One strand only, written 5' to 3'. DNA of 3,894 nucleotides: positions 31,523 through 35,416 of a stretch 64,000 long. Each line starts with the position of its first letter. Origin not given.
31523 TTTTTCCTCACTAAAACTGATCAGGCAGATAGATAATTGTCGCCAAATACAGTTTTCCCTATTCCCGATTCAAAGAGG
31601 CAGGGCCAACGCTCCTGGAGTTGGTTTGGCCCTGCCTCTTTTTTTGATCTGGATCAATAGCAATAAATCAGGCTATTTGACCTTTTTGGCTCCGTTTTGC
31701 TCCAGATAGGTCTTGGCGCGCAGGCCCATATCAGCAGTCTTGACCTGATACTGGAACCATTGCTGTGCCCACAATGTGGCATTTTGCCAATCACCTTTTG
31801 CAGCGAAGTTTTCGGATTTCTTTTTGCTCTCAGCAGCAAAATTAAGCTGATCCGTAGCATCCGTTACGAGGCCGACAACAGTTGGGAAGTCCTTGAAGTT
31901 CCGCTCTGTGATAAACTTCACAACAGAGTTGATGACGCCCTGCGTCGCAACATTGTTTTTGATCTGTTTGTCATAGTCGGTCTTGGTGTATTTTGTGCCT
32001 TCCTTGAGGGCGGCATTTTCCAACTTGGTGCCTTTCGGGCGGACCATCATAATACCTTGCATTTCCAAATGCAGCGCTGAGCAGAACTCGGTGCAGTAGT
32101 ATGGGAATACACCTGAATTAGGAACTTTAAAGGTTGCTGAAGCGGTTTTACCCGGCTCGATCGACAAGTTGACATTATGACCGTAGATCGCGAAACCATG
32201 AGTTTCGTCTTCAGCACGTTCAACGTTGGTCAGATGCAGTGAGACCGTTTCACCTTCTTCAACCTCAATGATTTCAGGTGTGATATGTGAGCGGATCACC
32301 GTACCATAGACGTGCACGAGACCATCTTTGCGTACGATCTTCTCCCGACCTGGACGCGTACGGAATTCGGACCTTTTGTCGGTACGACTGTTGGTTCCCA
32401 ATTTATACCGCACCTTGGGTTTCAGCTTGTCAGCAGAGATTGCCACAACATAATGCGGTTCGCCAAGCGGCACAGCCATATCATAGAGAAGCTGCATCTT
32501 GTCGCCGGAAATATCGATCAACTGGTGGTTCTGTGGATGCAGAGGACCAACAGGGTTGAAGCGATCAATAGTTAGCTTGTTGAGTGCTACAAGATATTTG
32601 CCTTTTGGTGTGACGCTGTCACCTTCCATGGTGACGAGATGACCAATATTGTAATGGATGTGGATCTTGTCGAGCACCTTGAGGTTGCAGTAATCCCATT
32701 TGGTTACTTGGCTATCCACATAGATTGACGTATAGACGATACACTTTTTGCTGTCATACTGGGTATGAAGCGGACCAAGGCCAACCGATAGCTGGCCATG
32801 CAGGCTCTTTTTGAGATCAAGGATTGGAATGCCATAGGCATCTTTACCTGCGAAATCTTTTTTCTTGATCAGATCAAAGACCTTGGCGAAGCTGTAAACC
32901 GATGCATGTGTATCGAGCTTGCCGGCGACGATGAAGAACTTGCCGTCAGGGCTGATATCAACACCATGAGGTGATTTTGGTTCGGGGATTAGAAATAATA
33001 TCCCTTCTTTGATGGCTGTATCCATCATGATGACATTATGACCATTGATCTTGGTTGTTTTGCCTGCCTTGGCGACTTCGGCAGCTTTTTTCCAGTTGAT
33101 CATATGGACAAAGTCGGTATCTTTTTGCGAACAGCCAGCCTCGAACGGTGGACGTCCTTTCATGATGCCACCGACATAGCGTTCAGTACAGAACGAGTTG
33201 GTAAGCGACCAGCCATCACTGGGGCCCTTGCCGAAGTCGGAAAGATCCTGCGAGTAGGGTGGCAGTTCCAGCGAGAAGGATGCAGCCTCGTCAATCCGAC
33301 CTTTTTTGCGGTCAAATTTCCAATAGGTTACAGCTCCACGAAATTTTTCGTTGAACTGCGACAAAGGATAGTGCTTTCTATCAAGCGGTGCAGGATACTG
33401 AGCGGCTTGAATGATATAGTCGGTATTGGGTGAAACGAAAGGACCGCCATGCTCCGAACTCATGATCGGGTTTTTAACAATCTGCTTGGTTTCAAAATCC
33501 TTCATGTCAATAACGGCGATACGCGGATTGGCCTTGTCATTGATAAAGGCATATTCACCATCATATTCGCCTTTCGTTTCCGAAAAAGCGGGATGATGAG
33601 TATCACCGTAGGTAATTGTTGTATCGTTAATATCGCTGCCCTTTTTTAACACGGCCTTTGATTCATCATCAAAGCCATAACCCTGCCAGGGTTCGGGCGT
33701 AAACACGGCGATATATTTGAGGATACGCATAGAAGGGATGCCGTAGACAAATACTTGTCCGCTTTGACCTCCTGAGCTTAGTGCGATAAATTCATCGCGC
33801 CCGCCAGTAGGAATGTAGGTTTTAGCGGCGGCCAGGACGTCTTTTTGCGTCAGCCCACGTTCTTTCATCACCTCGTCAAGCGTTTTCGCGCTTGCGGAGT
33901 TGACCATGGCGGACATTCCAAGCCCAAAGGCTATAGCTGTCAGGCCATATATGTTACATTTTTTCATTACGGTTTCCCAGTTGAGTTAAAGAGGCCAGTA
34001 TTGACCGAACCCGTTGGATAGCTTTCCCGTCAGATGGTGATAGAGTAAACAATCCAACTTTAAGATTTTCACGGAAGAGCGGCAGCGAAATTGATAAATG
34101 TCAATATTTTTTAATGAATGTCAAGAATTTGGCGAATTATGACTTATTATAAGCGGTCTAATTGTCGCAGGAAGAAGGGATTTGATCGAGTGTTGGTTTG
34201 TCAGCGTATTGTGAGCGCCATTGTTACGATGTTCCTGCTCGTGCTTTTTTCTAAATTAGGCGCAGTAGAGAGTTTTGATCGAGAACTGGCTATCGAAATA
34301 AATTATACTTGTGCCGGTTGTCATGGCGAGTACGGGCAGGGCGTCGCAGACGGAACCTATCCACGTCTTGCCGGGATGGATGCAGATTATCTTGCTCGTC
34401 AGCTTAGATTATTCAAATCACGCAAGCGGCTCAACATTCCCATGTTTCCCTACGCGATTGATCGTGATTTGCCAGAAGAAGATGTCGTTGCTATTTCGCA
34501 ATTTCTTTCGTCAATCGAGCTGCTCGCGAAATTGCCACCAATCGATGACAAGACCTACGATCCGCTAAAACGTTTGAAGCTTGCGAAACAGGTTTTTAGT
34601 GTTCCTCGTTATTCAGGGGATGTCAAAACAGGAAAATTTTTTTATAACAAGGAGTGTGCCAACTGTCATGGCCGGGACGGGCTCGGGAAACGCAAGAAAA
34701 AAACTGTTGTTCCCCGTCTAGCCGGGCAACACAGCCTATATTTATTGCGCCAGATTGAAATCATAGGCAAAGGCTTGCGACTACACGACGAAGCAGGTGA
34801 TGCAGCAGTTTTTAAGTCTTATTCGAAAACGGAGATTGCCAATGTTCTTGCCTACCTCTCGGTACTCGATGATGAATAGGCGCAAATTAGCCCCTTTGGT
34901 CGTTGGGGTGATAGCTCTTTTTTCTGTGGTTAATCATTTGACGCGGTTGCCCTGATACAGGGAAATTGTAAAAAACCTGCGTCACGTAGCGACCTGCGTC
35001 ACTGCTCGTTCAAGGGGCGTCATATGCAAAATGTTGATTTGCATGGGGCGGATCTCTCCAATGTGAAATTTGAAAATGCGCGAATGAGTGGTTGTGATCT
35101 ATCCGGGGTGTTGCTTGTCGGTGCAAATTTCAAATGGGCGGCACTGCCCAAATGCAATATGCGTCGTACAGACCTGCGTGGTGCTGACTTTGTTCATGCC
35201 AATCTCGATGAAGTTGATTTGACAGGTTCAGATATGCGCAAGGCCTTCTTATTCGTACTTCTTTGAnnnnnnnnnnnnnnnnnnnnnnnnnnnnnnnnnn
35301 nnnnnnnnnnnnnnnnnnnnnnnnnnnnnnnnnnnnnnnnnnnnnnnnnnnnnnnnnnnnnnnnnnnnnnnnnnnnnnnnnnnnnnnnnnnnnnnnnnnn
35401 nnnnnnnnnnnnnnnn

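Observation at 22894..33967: Clade II (Sec-dependent, nosR-less, nosGH-containing) N2O reductase cluster in an alphaproteobacterial backbone, with non-canonical gene order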

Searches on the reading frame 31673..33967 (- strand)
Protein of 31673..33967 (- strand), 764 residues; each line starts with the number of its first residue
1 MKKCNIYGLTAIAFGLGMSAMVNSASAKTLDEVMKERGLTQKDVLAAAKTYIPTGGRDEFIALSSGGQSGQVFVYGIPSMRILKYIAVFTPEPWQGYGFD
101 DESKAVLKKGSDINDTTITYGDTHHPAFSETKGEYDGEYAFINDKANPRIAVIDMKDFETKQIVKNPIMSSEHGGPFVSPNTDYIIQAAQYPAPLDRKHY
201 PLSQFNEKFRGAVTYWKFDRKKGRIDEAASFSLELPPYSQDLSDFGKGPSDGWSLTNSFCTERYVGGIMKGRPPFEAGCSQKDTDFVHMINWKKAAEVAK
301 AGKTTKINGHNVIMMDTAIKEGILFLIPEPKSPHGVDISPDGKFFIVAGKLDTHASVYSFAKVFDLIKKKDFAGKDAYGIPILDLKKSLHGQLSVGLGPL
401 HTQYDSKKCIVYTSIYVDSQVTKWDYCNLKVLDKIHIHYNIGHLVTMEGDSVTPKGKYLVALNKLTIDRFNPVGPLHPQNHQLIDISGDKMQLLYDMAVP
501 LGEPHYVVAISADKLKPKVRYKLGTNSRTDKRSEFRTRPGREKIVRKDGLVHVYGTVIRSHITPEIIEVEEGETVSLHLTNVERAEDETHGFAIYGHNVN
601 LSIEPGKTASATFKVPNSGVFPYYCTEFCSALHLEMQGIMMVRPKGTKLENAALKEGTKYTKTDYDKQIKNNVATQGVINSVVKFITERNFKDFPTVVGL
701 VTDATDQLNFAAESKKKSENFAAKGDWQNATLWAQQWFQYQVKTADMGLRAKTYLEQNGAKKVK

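Call 4: search_protein_families(library=ncbifam, proteins=[window:31673-33967:-], max_evalue=0.001)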
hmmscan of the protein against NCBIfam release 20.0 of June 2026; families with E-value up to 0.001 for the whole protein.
window:31673-33967:- (764 aa): 5 families
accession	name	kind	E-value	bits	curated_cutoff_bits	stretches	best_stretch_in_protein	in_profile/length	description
TIGR04246.1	nitrous_NosZ_Gp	equivalog_domain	6.6e-261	866.6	625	1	47-644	1-578/578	Sec-dependent nitrous-oxide reductase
TIGR04244.1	nitrous_NosZ_RR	equivalog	9.3e-112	374.6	625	2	279-643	263-627/627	TAT-dependent nitrous-oxide reductase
NF052460.1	L-NosZ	equivalog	1e-51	176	700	2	325-642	168-478/480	clade III lactonase-type nitrous-oxide reductase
TIGR02866.1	CoxB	equivalog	4.1e-06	26.5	147.7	1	568-645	121-194/202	cytochrome c oxidase subunit II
TIGR02376.1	Cu_nitrite_red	equivalog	2.2e-05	24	296.3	1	534-647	29-149/326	copper-containing nitrite reductase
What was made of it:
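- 31673..33967 (-): nosZ: clade II (Sec-dependent) nitrous-oxide reductase, 764 aa. It has a ~120-aa C-terminal extension with no CXXCH motif. TIGR04246 scores 866.6 bits (cutoff 625); TIGR04244 (Tat type) scores 374.6, below its cutoff (call 4).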

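Call 5: search_protein_families(library=pfam, proteins=[window:31673-33967:-], max_evalue=0.001)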
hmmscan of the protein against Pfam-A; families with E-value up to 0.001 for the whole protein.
window:31673-33967:- (764 aa): 3 families
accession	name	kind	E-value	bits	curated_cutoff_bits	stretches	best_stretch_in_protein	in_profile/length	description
PF18764.7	nos_propeller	-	2.3e-33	114.3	30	1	434-505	1-71/71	Nitrous oxide reductase propeller repeat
PF13473.12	Cupredoxin_1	-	5.8e-05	23.5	27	1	560-638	30-100/104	Cupredoxin-like domain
PF00116.26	COX2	-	0.00046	20.5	22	0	582-637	59-114/120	Cytochrome C oxidase subunit II, periplasmic domain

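Call 8: find_homologous_proteins(query=window:31673-33967:-, max_evalue=1e-20)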
Query window:31673-33967:- (764 aa): 8000 proteins with E <= 1e-20 among 8000 candidates; the best 120 are listed.
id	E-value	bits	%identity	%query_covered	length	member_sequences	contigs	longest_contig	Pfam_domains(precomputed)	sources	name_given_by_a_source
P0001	0.0e+0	1612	90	100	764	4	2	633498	PF13473.13,PF18764.8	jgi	jgi:nitrous-oxide reductase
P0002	0.0e+0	1593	89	100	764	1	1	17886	PF18764.8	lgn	-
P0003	0.0e+0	1589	89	100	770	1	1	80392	PF18764.8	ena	-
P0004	0.0e+0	1588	88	100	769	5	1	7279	PF13473.13,PF18764.8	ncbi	-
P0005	0.0e+0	1489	83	100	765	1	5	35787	PF13473.13,PF18764.8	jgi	jgi:nitrous-oxide reductase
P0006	0.0e+0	1486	83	100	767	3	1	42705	PF18764.8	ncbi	-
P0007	0.0e+0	1473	82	100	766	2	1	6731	PF13473.13,PF18764.8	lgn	-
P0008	0.0e+0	1465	81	100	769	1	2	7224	PF18764.8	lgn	-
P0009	0.0e+0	1458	81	100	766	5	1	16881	PF13473.13,PF18764.8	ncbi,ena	-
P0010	0.0e+0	1445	80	100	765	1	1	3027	PF13473.13,PF18764.8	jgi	-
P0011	0.0e+0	1443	81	98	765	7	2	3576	PF13473.13,PF18764.8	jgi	-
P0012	0.0e+0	1441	82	98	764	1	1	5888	PF13473.13,PF18764.8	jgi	-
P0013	0.0e+0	1439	80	100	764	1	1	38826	PF13473.13,PF18764.8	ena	-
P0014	0.0e+0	1434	80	100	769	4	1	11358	PF13473.13,PF18764.8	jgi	-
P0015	0.0e+0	1409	79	99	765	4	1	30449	PF13473.13,PF18764.8,PF00116.27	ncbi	-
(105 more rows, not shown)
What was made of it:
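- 31673..33967 (-): The best homologue is 90% identical (call 8).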

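Call 9: find_related_loci(query=window:31673-33967:-, collection=genome_contigs, flank=10000)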
Query window:31673-33967:- (764 aa) in genome_contigs; peptide patterns used: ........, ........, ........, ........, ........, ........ (x = any residue, [..] = any of these).
599 stretches matched a pattern (row limit reached: there are more); 590 encode a relative of the query (tblastn E <= 1e-3); the best 80 are kept; 80 distinct loci.
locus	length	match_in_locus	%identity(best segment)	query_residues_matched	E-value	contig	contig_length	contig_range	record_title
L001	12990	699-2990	83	1-763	0e+0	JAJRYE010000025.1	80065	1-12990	MAG: Alphaproteobacteria bacterium isolate Dive96_bin3.246 k141_1265056, whole genome shotgun sequence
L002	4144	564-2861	80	1-764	0e+0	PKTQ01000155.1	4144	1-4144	MAG: Hyphomicrobiales bacterium isolate BM303 sc_10911, whole genome shotgun sequence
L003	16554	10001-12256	79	11-764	0e+0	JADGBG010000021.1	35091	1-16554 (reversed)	MAG: Alphaproteobacteria bacterium isolate nSSYDbin4 nSSYD_bin4_NODE_217_length_35091_cov_6.952078, whole genome shotgun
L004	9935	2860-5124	79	9-764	0e+0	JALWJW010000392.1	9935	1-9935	MAG: Hyphomicrobiales bacterium isolate M17_metabat1_scaf2bin.116 M17_NODE_7598_length_9935_cov_2.048736, whole genome s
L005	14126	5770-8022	79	9-760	0e+0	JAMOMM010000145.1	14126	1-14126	MAG: Hyphomicrobiales bacterium isolate 4281-140_metabat1_scaf2bin.004 4281-140_scaffold_1866_c1, whole genome shotgun s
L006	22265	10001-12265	77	8-764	0e+0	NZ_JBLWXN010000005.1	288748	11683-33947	MAG: Terasakiella sp. isolate EA21-01 A21.003.metabat.1RE.5K@5, whole genome shotgun sequence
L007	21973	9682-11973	76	1-764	0e+0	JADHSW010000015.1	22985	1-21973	MAG: Rhodospirillales bacterium isolate BS150m-G4 BS-150m-C1879, whole genome shotgun sequence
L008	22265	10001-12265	77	8-764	0e+0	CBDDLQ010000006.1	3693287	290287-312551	MAG: Terasakiella sp. isolate f784e564-dca8-4b4c-b95b-a58e0f5f8b95 genome assembly, contig: contig_6, whole genome shotg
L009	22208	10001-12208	78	24-760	0e+0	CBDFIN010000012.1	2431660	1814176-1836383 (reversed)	MAG: Rhizobiaceae bacterium isolate 5e49fc70-f0cd-43b9-b3fc-8775b83d2aff genome assembly, contig: contig_12, whole genom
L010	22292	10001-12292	75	1-764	0e+0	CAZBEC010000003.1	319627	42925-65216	MAG TPA_asm: uncultured Thalassospiraceae bacterium isolate SRP167671_co2_97 genome assembly, contig: NODE_8_length_3196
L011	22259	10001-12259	76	10-763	0e+0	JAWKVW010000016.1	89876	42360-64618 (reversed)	MAG: Hyphomicrobiales bacterium isolate ABC1.2 ABC1.2.fa-16, whole genome shotgun sequence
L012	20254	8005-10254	77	13-763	0e+0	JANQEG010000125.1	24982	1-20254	MAG: Rhodobiaceae bacterium isolate PL23a_bin.122 k99_4848079, whole genome shotgun sequence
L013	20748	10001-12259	76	11-764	0e+0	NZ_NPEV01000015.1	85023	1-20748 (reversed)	Rhodobium orientis strain DSM 11290 NODE_15_length_85023_cov_44.7069, whole genome shotgun sequence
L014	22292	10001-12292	75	1-764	0e+0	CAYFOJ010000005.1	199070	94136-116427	MAG TPA_asm: uncultured Thalassospiraceae bacterium isolate ERP019367_co1_49 genome assembly, contig: NODE_86_length_199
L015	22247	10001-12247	75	15-764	0e+0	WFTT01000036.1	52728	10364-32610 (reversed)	MAG: Robiginitomaculum sp. isolate S139_40 k151_212063, whole genome shotgun sequence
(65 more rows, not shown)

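Call 16: find_encoding_contigs(protein=P0001, flank=10000, max_places=4)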
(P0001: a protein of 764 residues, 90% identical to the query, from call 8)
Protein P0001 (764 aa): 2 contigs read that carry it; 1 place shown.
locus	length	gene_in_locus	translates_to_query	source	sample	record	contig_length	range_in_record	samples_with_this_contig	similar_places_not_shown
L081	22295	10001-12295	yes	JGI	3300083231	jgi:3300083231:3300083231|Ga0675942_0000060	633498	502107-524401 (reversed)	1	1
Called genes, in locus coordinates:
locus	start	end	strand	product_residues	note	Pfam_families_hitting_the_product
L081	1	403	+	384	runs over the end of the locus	PF03480:DctP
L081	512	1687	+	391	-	PF05154:TM2, PF04290:DctQ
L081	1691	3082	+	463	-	PF06808:DctM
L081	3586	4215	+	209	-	PF20472:PDDEXK_11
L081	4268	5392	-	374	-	PF02470:MlaD, PF03886:ABC_trans_aux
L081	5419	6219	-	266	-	PF00005:ABC_tran, PF13304:AAA_21 (faint)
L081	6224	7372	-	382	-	PF02405:MlaE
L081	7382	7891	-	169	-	-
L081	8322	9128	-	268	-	-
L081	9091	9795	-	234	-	PF00034:Cytochrom_C, PF13442:Cytochrome_CBB3 (weak)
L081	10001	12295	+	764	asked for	PF18764:nos_propeller, PF13473:Cupredoxin_1 (faint)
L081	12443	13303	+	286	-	PF00034:Cytochrom_C, PF13442:Cytochrome_CBB3 (weak)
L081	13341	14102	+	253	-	PF00034:Cytochrom_C, PF13442:Cytochrome_CBB3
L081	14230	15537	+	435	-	-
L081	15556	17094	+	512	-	PF07602:DUF1565 (faint), PF13229:Beta_helix, PF05048:NosD, PF13229:Beta_helix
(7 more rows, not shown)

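Call 17: find_encoding_contigs(protein=window:31673-33967:-, flank=10000, max_places=4)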
Protein window:31673-33967:- (764 aa): no gene with exactly this product is on record in the collection.
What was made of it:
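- Closest known: Alphaproteobacterial clade II nos clusters. Different: The window's own sequence has no identical record in the collection (call 17).
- Tried and rejected: The exact NosZ sequence is not on record (call 17).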

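Call 36: search_solved_structures(query=window:31673-33967:-, max_evalue=0.001)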
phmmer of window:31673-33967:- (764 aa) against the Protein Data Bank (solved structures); distinct sequences matched with E-value up to 0.001: 55.
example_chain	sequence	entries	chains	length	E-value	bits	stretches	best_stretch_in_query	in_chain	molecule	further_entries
9f8x_A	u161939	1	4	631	2.3e-92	313.5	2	276-643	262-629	Nitrous-oxide reductase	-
1qni_A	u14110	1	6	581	1e-91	311.4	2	276-643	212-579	NITROUS-OXIDE REDUCTASE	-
5i5m_A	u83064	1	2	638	2.2e-88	300.4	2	284-643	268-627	Nitrous-oxide reductase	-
5i5i_A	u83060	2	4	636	2.3e-88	300.3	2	284-643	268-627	Nitrous-oxide reductase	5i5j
6rkz_A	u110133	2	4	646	3.3e-86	293.2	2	278-645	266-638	Nitrous-oxide reductase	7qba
7aq0_A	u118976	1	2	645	4.7e-86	292.7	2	278-645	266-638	Nitrous-oxide reductase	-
3sbp_A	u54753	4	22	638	6.2e-86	292.3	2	278-644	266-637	Nitrous-oxide reductase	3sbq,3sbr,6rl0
7apy_A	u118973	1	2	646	8.6e-86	291.8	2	278-645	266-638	Nitrous-oxide reductase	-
7aq7_A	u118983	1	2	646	2.2e-85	290.4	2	278-645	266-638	Nitrous-oxide reductase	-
7aq5_A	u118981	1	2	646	3.1e-85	290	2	278-645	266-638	Nitrous-oxide reductase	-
7aq4_A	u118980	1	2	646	4.2e-85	289.5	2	278-645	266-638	Nitrous-oxide reductase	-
7aq6_A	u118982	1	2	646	5.8e-85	289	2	278-645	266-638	Nitrous-oxide reductase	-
7aq8_A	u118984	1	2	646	5.8e-85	289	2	278-645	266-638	Nitrous-oxide reductase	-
7aq3_A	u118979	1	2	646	5.8e-85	289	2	278-645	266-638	Nitrous-oxide reductase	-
6y72_A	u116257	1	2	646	6.8e-85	288.8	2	278-645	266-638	Nitrous-oxide reductase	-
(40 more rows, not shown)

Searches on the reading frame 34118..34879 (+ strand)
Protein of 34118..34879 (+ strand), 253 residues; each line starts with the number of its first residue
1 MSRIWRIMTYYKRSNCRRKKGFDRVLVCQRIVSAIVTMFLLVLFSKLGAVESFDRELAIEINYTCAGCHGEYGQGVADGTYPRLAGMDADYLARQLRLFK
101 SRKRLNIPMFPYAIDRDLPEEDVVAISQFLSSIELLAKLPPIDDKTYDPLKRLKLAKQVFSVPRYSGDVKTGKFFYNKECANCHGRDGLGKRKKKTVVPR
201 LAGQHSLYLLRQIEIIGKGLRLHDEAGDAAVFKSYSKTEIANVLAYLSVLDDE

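Call 12: search_protein_families(library=pfam, proteins=[window:34118-34879:+], max_evalue=0.01)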
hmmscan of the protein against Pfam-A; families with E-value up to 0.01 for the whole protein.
window:34118-34879:+ (253 aa): 3 families
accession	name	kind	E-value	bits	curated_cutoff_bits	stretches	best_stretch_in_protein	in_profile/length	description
PF00034.26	Cytochrom_C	-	4.3e-16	60.4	21.3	2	170-248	2-87/90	Cytochrome c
PF13442.11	Cytochrome_CBB3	-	5.1e-11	43.2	27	2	168-220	2-45/68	Cytochrome C oxidase, cbb3-type, subunit III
PF14522.11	Cytochrome_C7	-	0.0073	16.5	24.8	0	53-72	3-23/67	Cytochrome c7 and related cytochrome c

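Call 13: search_protein_families(library=ncbifam, proteins=[window:34118-34879:+], max_evalue=0.01)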
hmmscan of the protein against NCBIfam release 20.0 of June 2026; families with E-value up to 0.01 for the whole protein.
window:34118-34879:+ (253 aa): 9 families
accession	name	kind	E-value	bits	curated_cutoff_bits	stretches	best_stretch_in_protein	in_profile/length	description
NF050122.1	bc1_QcrC_actin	exception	1.5e-07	31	200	1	165-247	37-114/253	cytochrome bc1 complex diheme cytochrome c subunit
NF049874.1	PdsA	exception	2.9e-07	30.5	330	0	164-232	114-180/198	periplasmic diheme shuttle PdsA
TIGR00782.1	ccoP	equivalog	1.7e-06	27.5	179.95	1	169-250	203-281/285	cytochrome-c oxidase, cbb3-type subunit III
NF045773.1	cytochro_C550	exception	7.2e-05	22.7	125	0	62-91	57-83/118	cytochrome c550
NF045774.1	cytochro_C551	exception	0.00057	19.8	118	0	170-190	40-60/110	cytochrome c551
NF011054.0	PRK14486.1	equivalog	0.00065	19.3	447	0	169-247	215-287/294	putative bifunctional cbb3-type cytochrome c oxidase subunit II/cytochrome c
TIGR04494.1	c550_PedF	equivalog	0.0013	18.6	122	0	168-187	50-69/133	cytochrome c-550 PedF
NF045930.1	Cytc6PetJCyano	equivalog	0.0021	18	135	0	157-197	16-56/110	cytochrome c6 PetJ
TIGR02603.1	CxxCH_TIGR02603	domain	0.0032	17.5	68.15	0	167-191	1-25/134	putative heme-binding domain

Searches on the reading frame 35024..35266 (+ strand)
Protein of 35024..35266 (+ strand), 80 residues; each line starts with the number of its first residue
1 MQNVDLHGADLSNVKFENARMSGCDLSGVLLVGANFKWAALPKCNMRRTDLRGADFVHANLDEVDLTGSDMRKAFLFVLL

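Call 12: search_protein_families(library=pfam, proteins=[window:35024-35266:+], max_evalue=0.01)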
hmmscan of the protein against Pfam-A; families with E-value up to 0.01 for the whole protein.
window:35024-35266:+ (80 aa): 3 families
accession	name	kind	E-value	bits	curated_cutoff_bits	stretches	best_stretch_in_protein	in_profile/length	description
PF00805.28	Pentapeptide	-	1.2e-22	79.5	20.2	2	31-68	3-40/40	Pentapeptide repeats (8 copies)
PF13599.13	Pentapeptide_4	-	2.3e-11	44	38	1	3-70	10-77/78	Pentapeptide repeat region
PF13576.12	Pentapeptide_3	-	4.5e-09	36.8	27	1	3-37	9-45/48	Pentapeptide repeats (9 copies)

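Call 13: search_protein_families(library=ncbifam, proteins=[window:35024-35266:+], max_evalue=0.01)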
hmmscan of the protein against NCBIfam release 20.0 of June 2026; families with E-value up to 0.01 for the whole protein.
window:35024-35266:+ (80 aa): 16 families
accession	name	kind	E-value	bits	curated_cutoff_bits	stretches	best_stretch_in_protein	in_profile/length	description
NF052603.1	penta_Alr5209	equivalog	9.9e-17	61.1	125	2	15-77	14-76/113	Alr5209 family pentapeptide repeat protein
NF047416.1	penta_HetL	equivalog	6e-11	42.2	260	1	2-69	36-103/218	heterocyst differentiation pentapeptide repeat protein HetL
NF011744.0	PRK15197.1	equivalog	2.5e-09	36.7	274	1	4-71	164-236/291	SPI-2 type III secretion system effector PipB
NF011743.0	PRK15196.1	equivalog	1.8e-07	30.4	354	1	6-74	204-272/350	type III secretion system effector PipB2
NF000349.1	mfpA_AE000516.2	equivalog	1e-06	28.7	360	1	5-58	13-66/183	pentapeptide repeat protein MfpA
NF033086.2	penta_rpt_Qnr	equivalog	6.8e-05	22.7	240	0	33-74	14-56/211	Qnr family pentapeptide repeat protein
NF012152.0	penta_rpt_QnrC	exception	0.0002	21.4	500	1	3-65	10-68/221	QnrC family quinolone resistance pentapeptide repeat protein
NF000420.1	penta_rpt_QnrB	exception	0.00022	21.3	460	1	6-66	15-76/214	QnrB family quinolone resistance pentapeptide repeat protein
NF000071.4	penta_rpt_QnrA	exception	0.00025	20.9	450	1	3-72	91-160/218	QnrA family quinolone resistance pentapeptide repeat protein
NF000421.1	penta_rpt_QnrVC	exception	0.00039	20.4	460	1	3-71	91-159/218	QnrVC family quinolone resistance pentapeptide repeat protein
NF033375.2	penta_rpt_QnrE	exception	0.00088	19.3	480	1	6-72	121-187/214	QnrE family quinolone resistance pentapeptide repeat protein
NF011904.1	PRK15377.1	subfamily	0.00099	17.6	500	1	16-70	11-66/606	type III secretion system effector HECT-type E3 ubiquitin transferase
NF038182.1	penta_rpt_SmQnr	exception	0.0011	18.9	460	1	8-63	144-199/215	SmQnr family pentapeptide repeat protein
NF000139.2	penta_rpt_QnrD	exception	0.0019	18.2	425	1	8-60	17-70/214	QnrD family quinolone resistance pentapeptide repeat protein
NF012151.0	penta_rpt_QnrAS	exception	0.002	18.2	490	1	3-73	91-161/218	QnrAS family quinolone resistance pentapeptide repeat protein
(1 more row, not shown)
